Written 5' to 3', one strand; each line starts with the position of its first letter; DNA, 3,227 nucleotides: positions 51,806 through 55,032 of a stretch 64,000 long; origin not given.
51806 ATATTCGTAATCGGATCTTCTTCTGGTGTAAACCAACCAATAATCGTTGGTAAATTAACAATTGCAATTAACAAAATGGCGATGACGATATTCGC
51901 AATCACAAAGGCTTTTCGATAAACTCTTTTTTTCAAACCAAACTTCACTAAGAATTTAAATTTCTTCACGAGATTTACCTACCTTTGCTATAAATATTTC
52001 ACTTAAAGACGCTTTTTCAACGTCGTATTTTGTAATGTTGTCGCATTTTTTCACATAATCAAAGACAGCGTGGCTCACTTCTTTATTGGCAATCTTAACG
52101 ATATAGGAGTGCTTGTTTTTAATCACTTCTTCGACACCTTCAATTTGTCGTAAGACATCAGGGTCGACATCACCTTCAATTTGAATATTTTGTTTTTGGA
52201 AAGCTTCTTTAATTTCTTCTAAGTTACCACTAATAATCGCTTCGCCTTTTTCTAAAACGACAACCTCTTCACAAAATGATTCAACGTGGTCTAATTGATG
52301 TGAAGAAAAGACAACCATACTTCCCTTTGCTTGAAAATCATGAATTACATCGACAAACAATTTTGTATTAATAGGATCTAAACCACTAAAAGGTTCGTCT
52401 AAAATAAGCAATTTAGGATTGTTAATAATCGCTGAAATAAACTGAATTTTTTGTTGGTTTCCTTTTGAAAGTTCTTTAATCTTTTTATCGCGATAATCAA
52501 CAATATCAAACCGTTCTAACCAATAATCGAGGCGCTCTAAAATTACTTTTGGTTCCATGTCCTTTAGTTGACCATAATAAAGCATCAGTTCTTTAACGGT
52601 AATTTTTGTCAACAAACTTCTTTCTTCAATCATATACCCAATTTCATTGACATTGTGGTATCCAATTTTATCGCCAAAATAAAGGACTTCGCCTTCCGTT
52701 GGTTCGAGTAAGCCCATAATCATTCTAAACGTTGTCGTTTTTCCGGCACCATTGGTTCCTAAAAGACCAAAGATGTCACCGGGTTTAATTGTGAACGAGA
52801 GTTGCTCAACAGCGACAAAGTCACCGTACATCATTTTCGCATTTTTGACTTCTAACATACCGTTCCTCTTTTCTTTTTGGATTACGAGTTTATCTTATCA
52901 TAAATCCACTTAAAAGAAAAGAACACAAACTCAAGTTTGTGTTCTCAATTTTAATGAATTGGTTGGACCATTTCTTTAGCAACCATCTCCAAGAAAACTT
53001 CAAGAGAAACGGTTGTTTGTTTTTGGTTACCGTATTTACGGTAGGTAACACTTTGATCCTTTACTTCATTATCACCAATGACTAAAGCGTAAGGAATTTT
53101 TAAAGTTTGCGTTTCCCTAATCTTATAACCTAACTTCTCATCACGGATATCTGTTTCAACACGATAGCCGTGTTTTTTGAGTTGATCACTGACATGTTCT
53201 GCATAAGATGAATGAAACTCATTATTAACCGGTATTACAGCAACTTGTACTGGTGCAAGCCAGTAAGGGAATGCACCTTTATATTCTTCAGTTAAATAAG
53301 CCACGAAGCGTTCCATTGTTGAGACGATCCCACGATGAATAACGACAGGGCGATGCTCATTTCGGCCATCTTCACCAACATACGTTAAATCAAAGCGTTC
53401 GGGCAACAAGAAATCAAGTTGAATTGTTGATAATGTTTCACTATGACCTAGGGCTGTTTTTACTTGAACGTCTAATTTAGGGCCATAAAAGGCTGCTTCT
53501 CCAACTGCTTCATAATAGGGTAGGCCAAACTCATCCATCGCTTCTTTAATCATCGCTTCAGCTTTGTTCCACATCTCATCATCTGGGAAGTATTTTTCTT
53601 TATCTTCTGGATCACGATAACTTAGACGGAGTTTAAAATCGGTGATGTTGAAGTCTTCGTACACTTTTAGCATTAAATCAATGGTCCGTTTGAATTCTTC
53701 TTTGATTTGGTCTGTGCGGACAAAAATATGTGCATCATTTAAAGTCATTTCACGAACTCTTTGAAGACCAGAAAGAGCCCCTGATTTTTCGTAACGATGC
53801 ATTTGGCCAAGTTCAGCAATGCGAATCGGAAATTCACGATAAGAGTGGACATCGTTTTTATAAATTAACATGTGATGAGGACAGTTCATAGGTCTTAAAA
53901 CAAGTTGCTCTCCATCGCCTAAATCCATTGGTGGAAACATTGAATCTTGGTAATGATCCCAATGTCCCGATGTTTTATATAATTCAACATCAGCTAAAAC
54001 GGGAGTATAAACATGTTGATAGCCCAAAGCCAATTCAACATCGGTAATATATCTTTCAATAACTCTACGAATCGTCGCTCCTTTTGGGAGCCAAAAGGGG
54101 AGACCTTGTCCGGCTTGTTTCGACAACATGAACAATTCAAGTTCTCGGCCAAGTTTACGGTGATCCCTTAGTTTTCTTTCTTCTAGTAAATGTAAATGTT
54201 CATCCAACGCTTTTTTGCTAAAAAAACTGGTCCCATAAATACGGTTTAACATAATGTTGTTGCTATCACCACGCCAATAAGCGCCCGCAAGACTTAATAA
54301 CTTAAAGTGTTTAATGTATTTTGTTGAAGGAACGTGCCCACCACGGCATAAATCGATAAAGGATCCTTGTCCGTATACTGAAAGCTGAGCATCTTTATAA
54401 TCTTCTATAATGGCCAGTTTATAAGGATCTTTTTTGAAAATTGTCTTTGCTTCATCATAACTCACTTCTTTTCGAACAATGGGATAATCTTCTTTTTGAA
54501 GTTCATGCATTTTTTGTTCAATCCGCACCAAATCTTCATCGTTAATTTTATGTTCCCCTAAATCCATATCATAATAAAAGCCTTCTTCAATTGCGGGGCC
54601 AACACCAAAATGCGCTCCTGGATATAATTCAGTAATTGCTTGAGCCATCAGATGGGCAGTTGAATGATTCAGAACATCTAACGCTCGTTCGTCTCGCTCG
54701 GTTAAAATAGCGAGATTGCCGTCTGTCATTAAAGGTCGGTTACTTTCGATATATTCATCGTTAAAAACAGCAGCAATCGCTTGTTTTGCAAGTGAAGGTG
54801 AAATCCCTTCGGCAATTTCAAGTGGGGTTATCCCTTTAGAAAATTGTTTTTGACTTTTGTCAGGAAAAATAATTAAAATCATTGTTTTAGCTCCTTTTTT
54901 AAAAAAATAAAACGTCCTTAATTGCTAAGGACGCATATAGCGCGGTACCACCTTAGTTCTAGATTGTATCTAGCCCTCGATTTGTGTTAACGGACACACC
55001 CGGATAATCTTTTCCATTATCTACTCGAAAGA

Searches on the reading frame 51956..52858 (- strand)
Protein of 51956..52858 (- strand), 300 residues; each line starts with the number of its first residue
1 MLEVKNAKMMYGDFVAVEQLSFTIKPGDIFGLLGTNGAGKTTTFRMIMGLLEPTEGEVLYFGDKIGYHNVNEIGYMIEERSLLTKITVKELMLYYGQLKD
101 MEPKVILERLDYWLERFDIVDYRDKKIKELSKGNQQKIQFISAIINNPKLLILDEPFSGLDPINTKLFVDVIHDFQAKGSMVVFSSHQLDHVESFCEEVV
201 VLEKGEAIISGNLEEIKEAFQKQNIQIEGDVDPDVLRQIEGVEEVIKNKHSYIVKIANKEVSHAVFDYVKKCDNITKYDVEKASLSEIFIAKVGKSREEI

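Call 59: search_protein_families(library=pfam, proteins=[window:51956-52858:-], max_evalue=10)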
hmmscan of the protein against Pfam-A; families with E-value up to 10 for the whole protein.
window:51956-52858:- (300 aa): 8 families
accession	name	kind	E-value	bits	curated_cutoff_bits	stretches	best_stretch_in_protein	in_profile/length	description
PF00005.33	ABC_tran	-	3e-30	106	25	1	18-157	2-136/137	ABC transporter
PF13732.12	DrrA1-3_C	-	1.4e-15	58.2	27.4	1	211-293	1-81/81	ATP-binding protein DrrA1-3-like, C-terminal domain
PF13304.12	AAA_21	-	6.9e-11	43.2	27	2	128-188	236-299/304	AAA domain, putative AbiEii toxin, Type IV TA system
PF01695.23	IstB_IS21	-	0.033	14.1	24.1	1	137-195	143-202/238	IstB-like ATP binding protein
PF13514.12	AAA_27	-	0.15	12.1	22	1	11-51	11-50/206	AAA domain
PF13558.12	SbcC_Walker_B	-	0.18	12.5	27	1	147-172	63-88/90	SbcC/RAD50-like, Walker B motif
PF02367.23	TsaE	-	0.18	12.2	26.6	1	18-51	12-45/128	Threonylcarbamoyl adenosine biosynthesis protein TsaE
PF13555.12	AAA_29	-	0.19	12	27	1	21-54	16-49/61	P-loop containing region of AAA domain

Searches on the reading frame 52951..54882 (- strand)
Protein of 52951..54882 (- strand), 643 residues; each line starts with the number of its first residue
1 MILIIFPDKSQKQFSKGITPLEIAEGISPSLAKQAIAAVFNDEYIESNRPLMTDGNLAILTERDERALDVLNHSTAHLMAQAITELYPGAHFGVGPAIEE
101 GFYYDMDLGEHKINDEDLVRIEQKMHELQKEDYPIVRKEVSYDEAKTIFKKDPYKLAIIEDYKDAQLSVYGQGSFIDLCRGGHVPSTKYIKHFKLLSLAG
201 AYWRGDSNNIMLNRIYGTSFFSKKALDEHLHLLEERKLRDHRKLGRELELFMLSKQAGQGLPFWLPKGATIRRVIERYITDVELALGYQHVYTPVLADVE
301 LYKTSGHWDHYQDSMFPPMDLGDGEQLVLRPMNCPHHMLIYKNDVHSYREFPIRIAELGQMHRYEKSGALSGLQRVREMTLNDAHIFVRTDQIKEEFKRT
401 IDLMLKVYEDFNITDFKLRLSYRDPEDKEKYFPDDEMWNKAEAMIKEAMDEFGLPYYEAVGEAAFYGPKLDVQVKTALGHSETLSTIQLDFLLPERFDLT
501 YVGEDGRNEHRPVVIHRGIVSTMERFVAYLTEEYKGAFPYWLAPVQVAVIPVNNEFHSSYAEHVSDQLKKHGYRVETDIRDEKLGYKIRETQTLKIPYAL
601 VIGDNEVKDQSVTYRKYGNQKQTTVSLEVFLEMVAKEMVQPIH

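Call 71: find_homologous_proteins(query=window:52951-54882:-, max_evalue=1e-50)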
Query window:52951-54882:- (643 aa): 8000 proteins with E <= 1e-50 among 8000 candidates; the best 120 are listed.
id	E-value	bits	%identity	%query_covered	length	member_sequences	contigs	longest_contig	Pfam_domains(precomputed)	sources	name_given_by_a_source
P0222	0.0e+0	1475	100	100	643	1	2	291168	PF03129.26,PF02824.28,PF00587.31,PF07973.20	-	-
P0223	0.0e+0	1418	96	100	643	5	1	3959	PF03129.26,PF02824.28,PF00587.31,PF07973.20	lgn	-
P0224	0.0e+0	1164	78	99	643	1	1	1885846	PF03129.26,PF02824.28,PF00587.31,PF07973.20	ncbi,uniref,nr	ncbi:threonine--tRNA ligase [Mariniplasma anaerobium]|uniref:Threonine--tRNA ligase n=1 Tax=Marinipl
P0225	0.0e+0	1162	78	99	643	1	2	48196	PF03129.26,PF02824.28,PF00587.31,PF07973.20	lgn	-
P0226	0.0e+0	1159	78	99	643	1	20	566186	PF03129.26,PF02824.28,PF00587.31,PF07973.20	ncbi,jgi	jgi:threonyl-tRNA synthetase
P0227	0.0e+0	1159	78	99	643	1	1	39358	PF03129.26,PF02824.28,PF00587.31,PF07973.20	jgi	jgi:threonyl-tRNA synthetase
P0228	0.0e+0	1157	78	99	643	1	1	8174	PF03129.26,PF02824.28,PF00587.31,PF07973.20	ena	-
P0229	0.0e+0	1157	78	99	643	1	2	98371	PF03129.26,PF02824.28,PF00587.31,PF07973.20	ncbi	-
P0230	0.0e+0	1157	78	99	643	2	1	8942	PF03129.26,PF02824.28,PF00587.31,PF07973.20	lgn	-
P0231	0.0e+0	1157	78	99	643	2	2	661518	PF03129.26,PF02824.28,PF00587.31,PF07973.20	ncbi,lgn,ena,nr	ncbi:MAG: threonine--tRNA ligase [Acholeplasmataceae bacterium]|nr:threonine--tRNA ligase [Acholepla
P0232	0.0e+0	1155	78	99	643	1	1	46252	PF03129.26,PF02824.28,PF00587.31,PF07973.20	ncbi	-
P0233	0.0e+0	1154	77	99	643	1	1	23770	PF03129.26,PF02824.28,PF00587.31,PF07973.20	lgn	-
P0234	0.0e+0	1154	77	100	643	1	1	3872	PF03129.26,PF02824.28,PF00587.31,PF07973.20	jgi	jgi:threonyl-tRNA synthetase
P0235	0.0e+0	1153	77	100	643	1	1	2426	PF03129.26,PF02824.28,PF00587.31,PF07973.20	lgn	-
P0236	0.0e+0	1153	77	100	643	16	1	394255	PF03129.26,PF02824.28,PF00587.31,PF07973.20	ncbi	-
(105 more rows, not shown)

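Call 75: find_encoding_contigs(protein=P0224, flank=10000, max_places=1)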
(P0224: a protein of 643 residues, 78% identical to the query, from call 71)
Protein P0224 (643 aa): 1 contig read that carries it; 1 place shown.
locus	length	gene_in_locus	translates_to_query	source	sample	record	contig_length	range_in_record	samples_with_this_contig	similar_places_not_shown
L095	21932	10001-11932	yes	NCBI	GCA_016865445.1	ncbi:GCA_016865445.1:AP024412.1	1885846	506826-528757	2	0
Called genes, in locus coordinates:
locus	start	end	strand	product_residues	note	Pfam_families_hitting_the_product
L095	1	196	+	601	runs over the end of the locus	PF01751:Toprim, PF01131:Topoisom_bac, PF01396:Zn_ribbon_Top1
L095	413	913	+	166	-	PF00578:AhpC-TSA, PF08534:Redoxin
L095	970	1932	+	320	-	PF02881:SRP54_N, PF00448:SRP54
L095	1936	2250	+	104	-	PF04297:UPF0122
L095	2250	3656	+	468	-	PF02881:SRP54_N, PF00448:SRP54, PF02978:SRP_SPB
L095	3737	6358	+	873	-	PF02739:5_3_exonuc_N, PF01367:5_3_exonuc, PF22619:DNA_polI_exo1, PF00476:DNA_pol_A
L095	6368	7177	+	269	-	PF01149:Fapy_DNA_glyco, PF06831:H2TH, PF06827:zf-FPG_IleRS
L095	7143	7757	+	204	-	PF01121:CoaE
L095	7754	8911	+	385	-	PF25888:WHD_DnaB, PF07261:DnaB_2 (weak)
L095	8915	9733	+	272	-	PF01695:IstB_IS21, PF00308:Bac_DnaA, PF00004:AAA (weak)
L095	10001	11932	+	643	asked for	PF02824:TGS, PF07973:tRNA_SAD, PF00587:tRNA-synt_2b, PF03129:HGTP_anticodon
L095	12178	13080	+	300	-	PF00005:ABC_tran, PF13304:AAA_21, PF13732:DrrA1-3_C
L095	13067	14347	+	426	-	PF12698:ABC2_membrane_3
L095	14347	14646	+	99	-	-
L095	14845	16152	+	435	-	-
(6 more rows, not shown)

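Call 76: find_encoding_contigs(protein=P0226, flank=10000, max_places=1)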
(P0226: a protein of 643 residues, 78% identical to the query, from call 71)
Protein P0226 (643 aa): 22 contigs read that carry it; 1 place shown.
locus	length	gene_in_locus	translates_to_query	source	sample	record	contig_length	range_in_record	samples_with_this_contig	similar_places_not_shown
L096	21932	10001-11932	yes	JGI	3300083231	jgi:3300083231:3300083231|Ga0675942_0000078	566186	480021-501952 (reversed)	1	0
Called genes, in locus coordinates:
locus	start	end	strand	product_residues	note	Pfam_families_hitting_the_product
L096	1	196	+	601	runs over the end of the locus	PF01751:Toprim, PF01131:Topoisom_bac, PF01396:Zn_ribbon_Top1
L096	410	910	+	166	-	PF00578:AhpC-TSA, PF08534:Redoxin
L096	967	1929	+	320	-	PF02881:SRP54_N, PF00448:SRP54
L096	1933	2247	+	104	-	PF04297:UPF0122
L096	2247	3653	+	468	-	PF02881:SRP54_N, PF00448:SRP54, PF02978:SRP_SPB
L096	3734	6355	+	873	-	PF02739:5_3_exonuc_N, PF01367:5_3_exonuc, PF22619:DNA_polI_exo1, PF00476:DNA_pol_A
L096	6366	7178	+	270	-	PF01149:Fapy_DNA_glyco, PF06831:H2TH, PF06827:zf-FPG_IleRS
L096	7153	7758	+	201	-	PF01121:CoaE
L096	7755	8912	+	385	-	PF25888:WHD_DnaB, PF07261:DnaB_2 (weak)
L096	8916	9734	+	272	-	PF01695:IstB_IS21, PF00308:Bac_DnaA, PF00004:AAA (weak)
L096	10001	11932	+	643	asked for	PF02824:TGS, PF07973:tRNA_SAD, PF00587:tRNA-synt_2b, PF03129:HGTP_anticodon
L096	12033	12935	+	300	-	PF00005:ABC_tran, PF13304:AAA_21, PF13732:DrrA1-3_C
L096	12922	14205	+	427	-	PF12698:ABC2_membrane_3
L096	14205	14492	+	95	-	-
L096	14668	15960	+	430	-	-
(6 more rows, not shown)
